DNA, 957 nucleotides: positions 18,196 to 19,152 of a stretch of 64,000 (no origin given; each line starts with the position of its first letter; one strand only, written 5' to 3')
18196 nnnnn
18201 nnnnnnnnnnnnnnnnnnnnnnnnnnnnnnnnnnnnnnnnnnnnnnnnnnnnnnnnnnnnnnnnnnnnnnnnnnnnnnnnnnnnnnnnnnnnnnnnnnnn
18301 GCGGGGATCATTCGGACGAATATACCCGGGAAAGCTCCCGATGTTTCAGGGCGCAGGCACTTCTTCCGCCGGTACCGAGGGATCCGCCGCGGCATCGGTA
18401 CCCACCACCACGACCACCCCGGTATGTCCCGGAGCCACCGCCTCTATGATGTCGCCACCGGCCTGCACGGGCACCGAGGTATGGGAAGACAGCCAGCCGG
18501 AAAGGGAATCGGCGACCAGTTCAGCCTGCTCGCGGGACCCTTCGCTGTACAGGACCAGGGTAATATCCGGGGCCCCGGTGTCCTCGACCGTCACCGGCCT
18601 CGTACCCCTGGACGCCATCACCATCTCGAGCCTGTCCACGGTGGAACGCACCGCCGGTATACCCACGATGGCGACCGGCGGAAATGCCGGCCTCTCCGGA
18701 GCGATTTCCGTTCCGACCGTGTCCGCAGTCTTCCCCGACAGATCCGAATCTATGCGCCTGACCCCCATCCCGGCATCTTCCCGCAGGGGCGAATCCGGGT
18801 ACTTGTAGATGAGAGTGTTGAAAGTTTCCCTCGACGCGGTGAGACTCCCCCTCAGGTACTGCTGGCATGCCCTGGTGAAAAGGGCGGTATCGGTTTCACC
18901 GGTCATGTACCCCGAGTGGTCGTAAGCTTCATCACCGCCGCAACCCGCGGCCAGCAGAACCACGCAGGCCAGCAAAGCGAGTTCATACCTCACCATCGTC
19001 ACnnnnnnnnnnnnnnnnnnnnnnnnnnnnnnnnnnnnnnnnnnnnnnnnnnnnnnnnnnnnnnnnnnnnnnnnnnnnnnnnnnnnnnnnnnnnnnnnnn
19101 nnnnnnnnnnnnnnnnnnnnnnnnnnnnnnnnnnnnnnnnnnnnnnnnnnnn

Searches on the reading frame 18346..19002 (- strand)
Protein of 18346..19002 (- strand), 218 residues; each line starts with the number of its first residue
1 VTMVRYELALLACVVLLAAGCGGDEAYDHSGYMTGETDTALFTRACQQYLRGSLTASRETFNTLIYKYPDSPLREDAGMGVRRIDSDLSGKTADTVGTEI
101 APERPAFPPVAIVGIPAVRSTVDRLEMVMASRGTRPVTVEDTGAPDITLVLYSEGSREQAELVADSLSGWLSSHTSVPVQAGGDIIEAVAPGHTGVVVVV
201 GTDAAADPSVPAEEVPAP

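Call 70: search_protein_families(library=ncbifam, proteins=[window:18346-19002:-], max_evalue=1)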
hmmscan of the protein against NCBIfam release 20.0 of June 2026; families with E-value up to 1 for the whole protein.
window:18346-19002:- (218 aa): 3 families
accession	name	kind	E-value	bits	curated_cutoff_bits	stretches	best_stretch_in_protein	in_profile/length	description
TIGR03302.1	OM_YfiO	subfamily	2.1e-05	24.2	81.4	1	8-78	4-73/239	outer membrane protein assembly factor BamD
NF033894.1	Eex_IncN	subfamily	0.058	13.3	33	1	9-49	7-45/65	EexN family lipoprotein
NF040901.1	SeO3_TeO2_ExtH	equivalog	0.12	11.4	200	1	3-43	6-47/430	selenite/tellurite reduction operon rhodanese-like protein ExtH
